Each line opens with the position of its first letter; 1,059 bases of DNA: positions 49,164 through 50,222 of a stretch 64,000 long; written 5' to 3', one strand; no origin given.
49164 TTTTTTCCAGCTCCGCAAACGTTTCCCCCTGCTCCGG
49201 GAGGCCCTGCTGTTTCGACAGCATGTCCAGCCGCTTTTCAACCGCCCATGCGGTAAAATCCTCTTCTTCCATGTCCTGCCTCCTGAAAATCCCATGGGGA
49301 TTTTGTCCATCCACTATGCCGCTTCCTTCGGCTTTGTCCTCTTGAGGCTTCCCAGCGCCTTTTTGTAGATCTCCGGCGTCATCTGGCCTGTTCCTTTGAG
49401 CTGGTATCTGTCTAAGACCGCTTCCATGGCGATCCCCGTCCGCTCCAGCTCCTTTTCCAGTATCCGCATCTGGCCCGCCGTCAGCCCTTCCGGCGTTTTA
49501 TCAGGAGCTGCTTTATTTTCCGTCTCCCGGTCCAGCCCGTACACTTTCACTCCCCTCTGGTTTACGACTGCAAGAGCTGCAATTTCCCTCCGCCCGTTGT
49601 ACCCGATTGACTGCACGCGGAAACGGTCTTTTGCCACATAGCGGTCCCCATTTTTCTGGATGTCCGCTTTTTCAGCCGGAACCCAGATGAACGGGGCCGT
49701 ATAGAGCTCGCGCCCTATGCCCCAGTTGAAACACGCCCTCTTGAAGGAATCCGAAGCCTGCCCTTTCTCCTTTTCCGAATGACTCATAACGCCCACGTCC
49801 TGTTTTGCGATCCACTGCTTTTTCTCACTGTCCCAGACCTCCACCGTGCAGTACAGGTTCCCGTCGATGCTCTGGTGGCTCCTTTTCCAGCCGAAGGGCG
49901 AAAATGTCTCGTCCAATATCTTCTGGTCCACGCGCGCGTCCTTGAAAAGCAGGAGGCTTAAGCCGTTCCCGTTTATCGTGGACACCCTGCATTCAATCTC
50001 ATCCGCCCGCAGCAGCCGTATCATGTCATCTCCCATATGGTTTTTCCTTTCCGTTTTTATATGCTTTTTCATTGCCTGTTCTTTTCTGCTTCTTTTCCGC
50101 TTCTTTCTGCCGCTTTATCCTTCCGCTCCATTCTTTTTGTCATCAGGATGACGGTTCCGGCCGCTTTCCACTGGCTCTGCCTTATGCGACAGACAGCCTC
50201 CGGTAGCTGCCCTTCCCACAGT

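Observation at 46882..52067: Co-oriented cargo block Rpn nuclease, DUF5688, small ORF, Rad52 annealase, YqaJ exonuclease and DUF932: a leading-region or anti-defence-like module without any phage structural genes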

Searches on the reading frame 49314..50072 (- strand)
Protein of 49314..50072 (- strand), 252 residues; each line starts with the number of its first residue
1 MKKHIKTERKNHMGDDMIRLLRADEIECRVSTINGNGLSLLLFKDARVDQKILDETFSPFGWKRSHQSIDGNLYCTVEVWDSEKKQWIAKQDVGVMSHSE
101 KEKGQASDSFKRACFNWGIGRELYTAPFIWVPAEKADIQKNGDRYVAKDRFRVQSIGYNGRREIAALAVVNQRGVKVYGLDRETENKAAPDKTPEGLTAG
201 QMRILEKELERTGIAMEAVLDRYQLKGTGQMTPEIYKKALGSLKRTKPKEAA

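Call 4: search_protein_families(library=pfam, proteins=[window:49314-50072:-], max_evalue=0.01)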
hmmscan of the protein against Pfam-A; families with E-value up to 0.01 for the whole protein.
window:49314-50072:- (252 aa): 1 family
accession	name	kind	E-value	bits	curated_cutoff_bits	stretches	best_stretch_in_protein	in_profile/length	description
PF04098.21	Rad52_Rad22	-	0.00067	20.1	20.3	1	89-133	98-144/153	Rad52/22 family double-strand break repair protein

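Call 5: search_protein_families(library=ncbifam, proteins=[window:49314-50072:-], max_evalue=0.01)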
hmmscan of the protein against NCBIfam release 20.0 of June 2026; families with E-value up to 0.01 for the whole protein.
window:49314-50072:- (252 aa): 0 families

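Call 6: search_protein_families(library=phrogs, proteins=[window:49314-50072:-], max_evalue=0.001)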
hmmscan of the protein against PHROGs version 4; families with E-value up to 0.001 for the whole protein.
window:49314-50072:- (252 aa): 2 families
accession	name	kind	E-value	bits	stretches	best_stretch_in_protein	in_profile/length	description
phrog_14970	-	unknown function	1.2e-84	285.1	1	17-231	5-220/230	-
phrog_1097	-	DNA, RNA and nucleotide metabolism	2.3e-15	58.1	1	40-137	35-132/251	Erf-like ssDNA annealing protein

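Call 18: find_encoding_contigs(protein=window:49314-50072:-, flank=10000, max_places=8)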
Protein window:49314-50072:- (252 aa): 3 contigs read that carry it; 3 places shown.
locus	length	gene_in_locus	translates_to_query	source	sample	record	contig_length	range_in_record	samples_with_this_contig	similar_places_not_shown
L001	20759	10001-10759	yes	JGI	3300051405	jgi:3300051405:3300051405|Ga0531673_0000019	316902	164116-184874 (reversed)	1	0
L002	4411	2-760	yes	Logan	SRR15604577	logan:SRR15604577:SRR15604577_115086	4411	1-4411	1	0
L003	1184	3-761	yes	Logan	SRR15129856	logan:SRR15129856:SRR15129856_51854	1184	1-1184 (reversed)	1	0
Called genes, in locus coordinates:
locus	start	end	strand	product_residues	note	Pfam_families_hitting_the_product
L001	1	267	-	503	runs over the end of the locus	PF00015:MCPsignal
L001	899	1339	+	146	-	-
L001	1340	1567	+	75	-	-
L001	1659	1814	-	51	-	PF12728:HTH_17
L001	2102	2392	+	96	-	PF21983:NikA-like (weak)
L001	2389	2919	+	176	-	PF03432:Relaxase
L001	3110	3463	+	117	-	-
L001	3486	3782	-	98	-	PF13560:HTH_31, PF12844:HTH_19, PF01381:HTH_3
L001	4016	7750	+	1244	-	PF13306:LRR_5 (weak), PF02368:Big_2 (faint), PF26182:Ig_NUP210_5th (faint), PF22359:Big-like (faint), PF00041:fn3 (faint), PF13306:LRR_5, PF26918:Ig_Eae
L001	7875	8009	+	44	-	-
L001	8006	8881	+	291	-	PF06067:DUF932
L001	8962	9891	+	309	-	PF09588:YqaJ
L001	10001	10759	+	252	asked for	-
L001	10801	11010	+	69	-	-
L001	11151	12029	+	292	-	PF18941:DUF5688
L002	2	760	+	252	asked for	?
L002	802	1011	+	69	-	-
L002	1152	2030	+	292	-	PF18941:DUF5688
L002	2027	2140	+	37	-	-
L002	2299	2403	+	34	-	-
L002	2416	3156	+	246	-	-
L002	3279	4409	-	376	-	?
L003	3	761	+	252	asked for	?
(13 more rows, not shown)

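Call 20: find_related_loci(query=window:49314-50072:-, collection=viral_contigs, flank=10000)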
Query window:49314-50072:- (252 aa) in viral_contigs; peptide patterns used: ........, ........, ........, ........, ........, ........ (x = any residue, [..] = any of these).
7 stretches matched a pattern; 1 encode a relative of the query (tblastn E <= 1e-3); 1 distinct loci.
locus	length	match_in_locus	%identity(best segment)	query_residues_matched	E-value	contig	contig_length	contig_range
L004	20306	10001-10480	63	8-169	5e-65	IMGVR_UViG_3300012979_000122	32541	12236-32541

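Call 30: search_solved_structures(query=window:49314-50072:-, max_evalue=1, show_alignments=1)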
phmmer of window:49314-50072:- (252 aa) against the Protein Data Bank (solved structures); distinct sequences matched with E-value up to 1: 0.

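Call 36: find_homologous_proteins(query=window:49314-50072:-, max_evalue=0.001)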
Query window:49314-50072:- (252 aa): 8000 proteins with E <= 0.001 among 8000 candidates; the best 120 are listed.
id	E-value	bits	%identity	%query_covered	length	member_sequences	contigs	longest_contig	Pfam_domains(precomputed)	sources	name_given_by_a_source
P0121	9.3e-153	525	100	92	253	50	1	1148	-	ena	-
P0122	2.3e-131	455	85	95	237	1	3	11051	-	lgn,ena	-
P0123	1.2e-130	452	84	95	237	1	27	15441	-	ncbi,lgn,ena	-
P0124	4.4e-130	451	84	95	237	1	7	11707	-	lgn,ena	-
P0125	4.9e-130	450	83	95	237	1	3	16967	-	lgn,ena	-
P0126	5.6e-130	450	84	95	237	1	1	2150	-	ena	-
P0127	1.7e-129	449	83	95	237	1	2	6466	-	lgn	-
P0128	2.1e-129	448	83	95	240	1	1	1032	-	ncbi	-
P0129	1.2e-128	446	83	95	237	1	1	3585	-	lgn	-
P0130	5.6e-128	444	82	95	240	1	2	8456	-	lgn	-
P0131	6.7e-128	443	83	95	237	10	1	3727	-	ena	-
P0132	2.1e-127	442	83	95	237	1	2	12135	-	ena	-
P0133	5.2e-127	440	82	95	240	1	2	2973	-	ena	-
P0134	7.1e-127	440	82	95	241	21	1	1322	-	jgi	-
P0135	3.6e-126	438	82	95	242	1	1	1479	-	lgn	-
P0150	2.1e-106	373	70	96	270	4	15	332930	-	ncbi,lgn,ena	-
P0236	3.5e-98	346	68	95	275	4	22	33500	-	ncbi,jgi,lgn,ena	jgi:hypothetical protein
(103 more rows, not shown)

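Call 38: find_related_loci(query=A1, collection=genome_contigs, flank=10000)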
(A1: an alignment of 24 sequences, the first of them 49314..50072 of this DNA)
Query A1 (252 aa) in genome_contigs; peptide patterns used: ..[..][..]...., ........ (x = any residue, [..] = any of these).
376 stretches matched a pattern; 308 encode a relative of the query (tblastn E <= 1e-3); the best 80 are kept; 80 distinct loci.
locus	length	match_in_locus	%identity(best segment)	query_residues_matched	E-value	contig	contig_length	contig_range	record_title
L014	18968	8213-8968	100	1-252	8e-173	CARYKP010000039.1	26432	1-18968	MAG TPA_asm: uncultured Lachnospiraceae bacterium isolate MGBC140045 genome assembly, contig: MGBC140045.39, whole genom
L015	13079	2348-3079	83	6-252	1e-140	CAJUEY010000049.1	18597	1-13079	MAG TPA_asm: uncultured Lachnospiraceae bacterium isolate MGBC128780 genome assembly, contig: MGBC128780.49, whole genom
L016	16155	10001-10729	69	12-252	1e-113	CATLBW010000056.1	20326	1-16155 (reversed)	MAG TPA_asm: uncultured Lachnospiraceae bacterium isolate MGG05671_1680015469 genome assembly, contig: ERR3199558_2313,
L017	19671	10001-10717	70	12-252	5e-113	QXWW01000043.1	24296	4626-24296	Lachnospiraceae bacterium strain X68 Scaffold39_1, whole genome shotgun sequence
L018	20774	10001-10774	67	17-252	4e-112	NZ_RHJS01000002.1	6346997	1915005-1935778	Schaedlerella arabinosiphila strain DSM 106076 000000F_quiver_pilon, whole genome shotgun sequence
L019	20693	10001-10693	69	14-252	9e-110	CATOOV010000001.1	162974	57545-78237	MAG TPA_asm: uncultured Lachnospiraceae bacterium isolate MGG28338_1680015446 genome assembly, contig: SRR9205140_3, who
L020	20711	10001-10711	66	9-251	2e-109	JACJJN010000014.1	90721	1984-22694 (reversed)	Lacrimispora saccharolytica strain An817 An817_NODE_14_length_90721_cov_56.4365, whole genome shotgun sequence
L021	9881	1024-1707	70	17-252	3e-109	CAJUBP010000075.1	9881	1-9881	MAG TPA_asm: uncultured Lachnospiraceae bacterium isolate MGBC123049 genome assembly, contig: MGBC123049.75, whole genom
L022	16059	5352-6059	68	9-252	1e-108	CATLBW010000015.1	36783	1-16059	MAG TPA_asm: uncultured Lachnospiraceae bacterium isolate MGG05671_1680015469 genome assembly, contig: ERR3199558_1111,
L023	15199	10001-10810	64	18-252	2e-108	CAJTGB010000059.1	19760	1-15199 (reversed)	Lachnospiraceae bacterium isolate A85_79.ET.DSS genome assembly, contig: MGBC000089.59, whole genome shotgun sequence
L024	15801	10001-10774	65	14-252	2e-107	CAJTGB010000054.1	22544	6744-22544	Lachnospiraceae bacterium isolate A85_79.ET.DSS genome assembly, contig: MGBC000089.54, whole genome shotgun sequence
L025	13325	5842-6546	68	16-252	3e-107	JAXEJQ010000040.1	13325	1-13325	MAG: Candidatus Limivivens sp. isolate SUG2737 k141_2331382, whole genome shotgun sequence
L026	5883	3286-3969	70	17-252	2e-107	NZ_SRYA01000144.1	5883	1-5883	Petralouisia muris strain NM01_1-7b NODE_144_length_5883_cov_129.872, whole genome shotgun sequence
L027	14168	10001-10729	66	14-252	3e-107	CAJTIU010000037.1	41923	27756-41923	Lachnospiraceae bacterium isolate C64_1 genome assembly, contig: MGBC000228.37, whole genome shotgun sequence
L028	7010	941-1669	66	14-252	3e-107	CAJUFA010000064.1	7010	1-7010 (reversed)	MAG TPA_asm: uncultured Dorea sp. isolate MGBC129937 genome assembly, contig: MGBC129937.64, whole genome shotgun sequen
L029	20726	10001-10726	65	14-251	5e-105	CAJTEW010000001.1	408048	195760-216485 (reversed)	Lachnospiraceae bacterium isolate C63_86_CO_BP genome assembly, contig: MGBC000179.1, whole genome shotgun sequence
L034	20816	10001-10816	61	17-247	2e-104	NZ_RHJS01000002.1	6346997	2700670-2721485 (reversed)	Schaedlerella arabinosiphila strain DSM 106076 000000F_quiver_pilon, whole genome shotgun sequence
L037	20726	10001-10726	65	14-251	2e-104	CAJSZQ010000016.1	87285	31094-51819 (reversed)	Lachnospiraceae bacterium isolate A75_68.CO.DSS genome assembly, contig: MGBC000083.16, whole genome shotgun sequence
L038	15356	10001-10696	67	13-252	3e-104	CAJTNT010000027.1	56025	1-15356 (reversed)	MAG TPA_asm: uncultured Lachnospiraceae bacterium isolate MGBC104031 genome assembly, contig: MGBC104031.27, whole genom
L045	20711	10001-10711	66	17-252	1e-103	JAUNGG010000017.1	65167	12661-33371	MAG: Lachnospiraceae bacterium isolate S26M_St_45 NODE_281_length_65167_cov_17.633508, whole genome shotgun sequence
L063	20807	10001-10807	57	9-252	3e-100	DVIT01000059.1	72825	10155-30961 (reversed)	MAG TPA_asm: Candidatus Scybalocola faecigallinarum isolate CHK178-757 CHK178__C214615_L72825_ERR3414573, whole genome s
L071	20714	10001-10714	60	5-252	9e-99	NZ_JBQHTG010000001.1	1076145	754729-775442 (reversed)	Candidatus Merdisoma sp. HCP28S3_D10 contig00001, whole genome shotgun sequence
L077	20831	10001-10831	56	14-252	2e-97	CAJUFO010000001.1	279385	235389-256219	MAG TPA_asm: uncultured Acetatifactor sp. isolate MGBC129547 genome assembly, contig: MGBC129547.1, whole genome shotgun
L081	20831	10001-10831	57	9-252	1e-97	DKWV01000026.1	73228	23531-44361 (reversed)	MAG TPA_asm: Lachnospiraceae bacterium UBA7143 UBA7143_contig_139, whole genome shotgun sequence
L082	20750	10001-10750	62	6-247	2e-97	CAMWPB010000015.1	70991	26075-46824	MAG TPA_asm: uncultured Lachnospiraceae bacterium isolate SRR14411303_bin.8_metawrap_v1.3_MAG genome assembly, contig: N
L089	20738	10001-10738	61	13-252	7e-97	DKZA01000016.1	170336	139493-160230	MAG TPA_asm: Lachnospiraceae bacterium UBA7086 UBA7086_contig_2865, whole genome shotgun sequence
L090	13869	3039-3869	57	9-252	7e-97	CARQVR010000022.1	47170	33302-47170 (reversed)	MAG TPA_asm: uncultured Lachnospiraceae bacterium isolate MGBC139979 genome assembly, contig: MGBC139979.22, whole genom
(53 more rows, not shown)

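Call 39: search_solved_structures(query=A1, max_evalue=10, show_alignments=2)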
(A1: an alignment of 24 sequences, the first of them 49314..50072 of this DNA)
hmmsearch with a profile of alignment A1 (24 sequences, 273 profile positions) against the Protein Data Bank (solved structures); distinct sequences matched with E-value up to 10: 2.
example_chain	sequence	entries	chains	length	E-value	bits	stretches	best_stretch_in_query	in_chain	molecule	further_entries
9v3a_A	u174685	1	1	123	0.13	14.7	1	195-257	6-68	Crystal structure of de novo designed serotonin binder SROb2_26_L7F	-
9u7j_a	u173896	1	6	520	1.8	11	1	29-59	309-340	Procollagen galactosyltransferase 1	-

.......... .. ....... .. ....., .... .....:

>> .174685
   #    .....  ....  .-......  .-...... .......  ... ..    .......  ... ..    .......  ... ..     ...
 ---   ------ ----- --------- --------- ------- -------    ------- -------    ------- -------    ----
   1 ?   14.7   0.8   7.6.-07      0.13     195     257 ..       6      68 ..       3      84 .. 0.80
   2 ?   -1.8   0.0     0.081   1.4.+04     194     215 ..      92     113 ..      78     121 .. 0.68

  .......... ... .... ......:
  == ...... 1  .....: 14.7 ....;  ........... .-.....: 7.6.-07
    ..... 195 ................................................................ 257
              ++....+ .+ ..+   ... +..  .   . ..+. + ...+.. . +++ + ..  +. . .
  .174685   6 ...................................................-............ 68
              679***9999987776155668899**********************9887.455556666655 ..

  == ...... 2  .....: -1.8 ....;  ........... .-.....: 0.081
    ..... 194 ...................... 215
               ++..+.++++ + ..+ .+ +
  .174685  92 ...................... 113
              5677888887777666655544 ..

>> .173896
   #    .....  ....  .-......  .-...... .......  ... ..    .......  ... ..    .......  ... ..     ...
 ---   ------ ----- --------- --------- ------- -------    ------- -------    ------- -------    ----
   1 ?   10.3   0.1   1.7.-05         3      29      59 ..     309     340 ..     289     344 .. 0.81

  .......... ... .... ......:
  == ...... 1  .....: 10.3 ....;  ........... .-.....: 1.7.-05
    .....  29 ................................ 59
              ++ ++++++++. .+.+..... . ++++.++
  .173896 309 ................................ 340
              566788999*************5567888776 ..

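Call 41: find_encoding_contigs(protein=P0150, flank=10000, max_places=2)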
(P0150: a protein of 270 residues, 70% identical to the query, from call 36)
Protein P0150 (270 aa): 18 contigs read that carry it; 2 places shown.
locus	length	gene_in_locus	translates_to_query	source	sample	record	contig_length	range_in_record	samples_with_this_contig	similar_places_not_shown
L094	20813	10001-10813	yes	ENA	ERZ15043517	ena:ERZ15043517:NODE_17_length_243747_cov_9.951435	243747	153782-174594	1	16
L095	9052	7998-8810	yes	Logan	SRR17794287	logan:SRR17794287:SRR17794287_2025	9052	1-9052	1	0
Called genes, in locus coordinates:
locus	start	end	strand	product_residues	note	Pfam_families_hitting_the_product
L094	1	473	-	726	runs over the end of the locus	-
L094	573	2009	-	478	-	-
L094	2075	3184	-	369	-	-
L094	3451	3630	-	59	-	PF12728:HTH_17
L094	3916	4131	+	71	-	-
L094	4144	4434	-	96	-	PF12844:HTH_19, PF13560:HTH_31, PF01381:HTH_3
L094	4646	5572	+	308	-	PF02368:Big_2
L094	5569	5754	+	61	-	-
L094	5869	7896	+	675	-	PF07581:Glug (faint), PF07523:Big_3, PF02368:Big_2, PF26182:Ig_NUP210_5th (faint), PF21461:HL_N-beta (faint), PF26918:Ig_Eae (faint), PF02368:Big_2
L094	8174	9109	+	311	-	PF06067:DUF932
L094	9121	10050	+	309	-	PF09588:YqaJ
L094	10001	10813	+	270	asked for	-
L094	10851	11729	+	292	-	PF18941:DUF5688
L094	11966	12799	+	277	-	-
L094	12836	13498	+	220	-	-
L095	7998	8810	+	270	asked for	-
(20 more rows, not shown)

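Call 42: find_encoding_contigs(protein=P0236, flank=10000, max_places=2)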
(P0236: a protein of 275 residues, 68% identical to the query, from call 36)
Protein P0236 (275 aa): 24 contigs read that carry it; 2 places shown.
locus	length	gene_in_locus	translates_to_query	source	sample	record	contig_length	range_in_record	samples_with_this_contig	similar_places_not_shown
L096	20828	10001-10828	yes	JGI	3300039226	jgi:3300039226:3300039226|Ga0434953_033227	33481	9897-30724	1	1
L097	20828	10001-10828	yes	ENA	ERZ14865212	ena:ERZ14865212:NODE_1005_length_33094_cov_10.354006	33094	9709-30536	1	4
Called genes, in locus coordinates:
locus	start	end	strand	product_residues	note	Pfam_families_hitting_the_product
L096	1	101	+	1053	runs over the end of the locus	-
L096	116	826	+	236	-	-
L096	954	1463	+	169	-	-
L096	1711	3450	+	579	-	PF13240:Zn_Ribbon_1 (weak), PF13308:YARHG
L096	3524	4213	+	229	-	-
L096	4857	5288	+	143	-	PF13306:LRR_5 (weak)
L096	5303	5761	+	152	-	-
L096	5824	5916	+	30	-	-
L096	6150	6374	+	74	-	-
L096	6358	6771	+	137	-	PF01850:PIN (weak), PF13470:PIN_3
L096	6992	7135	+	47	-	-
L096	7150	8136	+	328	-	PF06067:DUF932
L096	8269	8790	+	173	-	-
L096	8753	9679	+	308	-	PF09588:YqaJ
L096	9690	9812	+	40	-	-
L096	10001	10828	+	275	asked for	-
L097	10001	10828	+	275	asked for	-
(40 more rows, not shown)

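Call 65: search_protein_families(library=pfam, proteins=[L077:9670-10041:+, L029:13905-15554:+, L090:5102-5437:+, L038:5448-7010:+, L082:12498-14516:+, L023:446-955:+, L034:18089-19135:+, L037:10783-11106:+, L022:7467-8291:+, L063:2541-4091:+], max_evalue=0.01)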
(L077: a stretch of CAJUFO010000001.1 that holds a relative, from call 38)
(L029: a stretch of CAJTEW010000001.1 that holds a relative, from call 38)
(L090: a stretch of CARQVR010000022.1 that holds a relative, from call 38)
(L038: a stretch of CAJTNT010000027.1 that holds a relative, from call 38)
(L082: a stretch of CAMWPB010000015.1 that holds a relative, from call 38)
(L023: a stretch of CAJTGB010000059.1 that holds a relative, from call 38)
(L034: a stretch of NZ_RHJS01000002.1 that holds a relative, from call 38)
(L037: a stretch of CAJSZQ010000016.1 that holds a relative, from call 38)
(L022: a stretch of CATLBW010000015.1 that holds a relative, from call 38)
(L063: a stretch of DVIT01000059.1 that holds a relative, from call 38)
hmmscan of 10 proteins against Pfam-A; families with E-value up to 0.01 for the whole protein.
L077:9670-10041:+ (123 aa): 1 family
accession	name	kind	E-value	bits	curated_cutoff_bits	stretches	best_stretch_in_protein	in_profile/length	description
PF12959.12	DUF3848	-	0.0078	16.7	30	1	9-94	6-89/95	Protein of unknown function (DUF3848)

L029:13905-15554:+ (549 aa): 3 families
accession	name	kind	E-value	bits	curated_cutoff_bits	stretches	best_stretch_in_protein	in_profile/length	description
PF00239.26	Resolvase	-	8.7e-38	130.1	23.3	1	6-156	1-145/145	Resolvase, N terminal domain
PF07508.19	Recombinase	-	1.2e-20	74.1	21.1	1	189-320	1-102/102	Recombinase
PF13408.12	Zn_ribbon_recom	-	1.5e-06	28.9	25.3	1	336-400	1-57/58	Recombinase zinc beta ribbon domain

L090:5102-5437:+ (111 aa): 0 families

L038:5448-7010:+ (520 aa): 4 families
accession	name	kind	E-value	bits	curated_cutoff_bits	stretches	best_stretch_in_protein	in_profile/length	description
PF13240.11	Zn_Ribbon_1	-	9.6e-07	28.8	25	1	2-22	1-21/23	zinc-ribbon domain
PF13248.11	Zn_ribbon_3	-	4.3e-05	23.3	27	1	3-22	5-24/26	zinc-ribbon domain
PF12773.13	DZR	-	0.007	16.9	27.3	0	3-21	27-45/45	Double zinc ribbon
PF13920.12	zf-C3HC4_3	-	0.0083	16.3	27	0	2-24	25-46/49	Zinc finger, C3HC4 type (RING finger)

L082:12498-14516:+ (672 aa): 2 families
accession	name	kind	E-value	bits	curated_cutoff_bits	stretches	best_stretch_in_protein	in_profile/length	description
PF20720.3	nSTAND3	-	0.00012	22.2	27.2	1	296-383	19-102/155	Novel STAND NTPase 3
PF05272.17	VapE-like_dom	-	0.0041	17.1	25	1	264-325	22-83/217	Virulence-associated protein E-like domain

L023:446-955:+ (169 aa): 1 family
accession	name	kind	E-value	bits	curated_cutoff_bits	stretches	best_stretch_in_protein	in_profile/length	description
PF04002.20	RadC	-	2e-38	131.5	22.1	1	38-157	1-121/121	RadC-like JAB domain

L034:18089-19135:+ (348 aa): 8 families
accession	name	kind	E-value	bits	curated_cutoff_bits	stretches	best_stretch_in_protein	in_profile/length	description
PF10412.15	TrwB_AAD_bind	-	1.7e-10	40.8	20.5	2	180-303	203-331/387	Type IV secretion-system coupling protein DNA-binding domain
PF01935.23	DUF87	-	3.4e-09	37.5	23.2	1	6-205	3-217/220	Helicase HerA, central domain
PF13401.12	AAA_22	-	1.3e-05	26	27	0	22-87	4-51/130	AAA domain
PF13191.12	AAA_16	-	3.6e-05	24.8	32.6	1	18-247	20-159/167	AAA ATPase domain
PF05872.18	HerA_C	-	0.00055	19.1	22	0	11-62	9-60/502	Helicase HerA-like C-terminal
PF12696.13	TraG-D_C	-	0.0006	20.2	22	1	222-304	2-88/126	TraM recognition site of TraD and TraG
PF05707.18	Zot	-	0.0019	18.2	20.3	0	201-272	67-139/197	Zonular occludens toxin (Zot)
PF19044.6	P-loop_TraG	-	0.0038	16.4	25.8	0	23-62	29-68/413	TraG P-loop domain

L037:10783-11106:+ (107 aa): 0 families

L022:7467-8291:+ (274 aa): 1 family
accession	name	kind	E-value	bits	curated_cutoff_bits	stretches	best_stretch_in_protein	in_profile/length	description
PF12784.13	PDDEXK_2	-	1.6e-09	38.3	27.4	1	69-173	46-151/229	PD-(D/E)XK nuclease family transposase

L063:2541-4091:+ (516 aa): 0 families

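Call 66: search_protein_families(library=pfam, proteins=[L045:15475-16101:+, L089:16989-18401:+, L063:1033-2544:+, L081:12652-13299:+, L017:1144-2253:-, L019:306-1268:+, L071:11793-13157:+, L089:18438-19523:+, L024:61-2691:+, L024:11954-14428:-], max_evalue=0.01)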
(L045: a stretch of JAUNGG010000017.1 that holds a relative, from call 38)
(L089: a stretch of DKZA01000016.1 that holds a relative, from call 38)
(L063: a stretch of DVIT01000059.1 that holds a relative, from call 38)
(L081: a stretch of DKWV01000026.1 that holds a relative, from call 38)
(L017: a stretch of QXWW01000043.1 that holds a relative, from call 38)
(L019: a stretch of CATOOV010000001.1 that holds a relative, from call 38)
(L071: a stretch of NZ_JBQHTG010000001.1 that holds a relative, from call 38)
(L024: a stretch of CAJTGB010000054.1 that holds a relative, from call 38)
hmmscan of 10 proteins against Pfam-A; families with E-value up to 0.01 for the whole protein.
L045:15475-16101:+ (208 aa): 1 family
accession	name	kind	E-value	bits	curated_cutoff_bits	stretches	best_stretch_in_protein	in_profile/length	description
PF00239.26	Resolvase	-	3.9e-32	111.8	23.3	1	6-151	2-144/145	Resolvase, N terminal domain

L089:16989-18401:+ (470 aa): 2 families
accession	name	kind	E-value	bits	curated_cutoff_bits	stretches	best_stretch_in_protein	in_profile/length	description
PF00206.25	Lyase_1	-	1e-77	262.1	27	1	7-301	1-312/312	Lyase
PF14698.11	ASL_C2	-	3e-28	98.5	27.3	1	364-432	1-69/69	Argininosuccinate lyase C-terminal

L063:1033-2544:+ (503 aa): 3 families
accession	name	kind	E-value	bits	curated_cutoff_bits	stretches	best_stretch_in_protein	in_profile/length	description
PF00004.35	AAA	-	8.9e-30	104.3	21.2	1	273-402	1-130/131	ATPase family associated with various cellular activities (AAA)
PF17862.7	AAA_lid_3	-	1.6e-10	40.7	27.2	1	428-470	2-44/45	AAA+ lid domain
PF23902.1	AAA_lid_PRS2_C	-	3.1e-05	24.5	34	1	407-473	2-67/73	PRS2 AAA+ lid C-terminal domain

L081:12652-13299:+ (215 aa): 3 families
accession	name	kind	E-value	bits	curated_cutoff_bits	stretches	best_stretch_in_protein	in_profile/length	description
PF06414.18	Zeta_toxin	-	5.8e-09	36.1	22.3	1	62-176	68-187/199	Zeta toxin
PF13671.12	AAA_33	-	0.00011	22.9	27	1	33-151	1-134/143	AAA domain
PF00005.33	ABC_tran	-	0.0057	17.7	25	1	31-50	11-30/137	ABC transporter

L017:1144-2253:- (369 aa): 0 families

L019:306-1268:+ (320 aa): 0 families

L071:11793-13157:+ (454 aa): 3 families
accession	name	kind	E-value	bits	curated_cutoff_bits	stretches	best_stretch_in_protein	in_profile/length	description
PF13173.12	AAA_14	-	3.3e-16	59.9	27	1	21-163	3-129/129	AAA domain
PF13635.12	DUF4143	-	3.4e-05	24.1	28.1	1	237-362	7-124/160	Domain of unknown function (DUF4143)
PF13401.12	AAA_22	-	0.00041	21.1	27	1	19-122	4-113/130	AAA domain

L089:18438-19523:+ (361 aa): 3 families
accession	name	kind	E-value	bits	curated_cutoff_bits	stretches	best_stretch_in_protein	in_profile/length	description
PF01118.30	Semialdhyde_dh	-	1.4e-30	106.6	26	1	6-136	1-119/121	Semialdehyde dehydrogenase, NAD binding domain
PF02774.23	Semialdhyde_dhC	-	4.7e-29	102.3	26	1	173-338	9-183/184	Semialdehyde dehydrogenase, dimerisation domain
PF01113.26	DapB_N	-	0.0032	18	25.6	0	6-73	2-68/124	Dihydrodipicolinate reductase, N-terminus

L024:61-2691:+ (876 aa): 0 families

L024:11954-14428:- (824 aa): 1 family
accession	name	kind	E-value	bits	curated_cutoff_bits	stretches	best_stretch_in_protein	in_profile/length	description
PF20720.3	nSTAND3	-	5.3e-05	23.4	27.2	1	144-192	8-56/155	Novel STAND NTPase 3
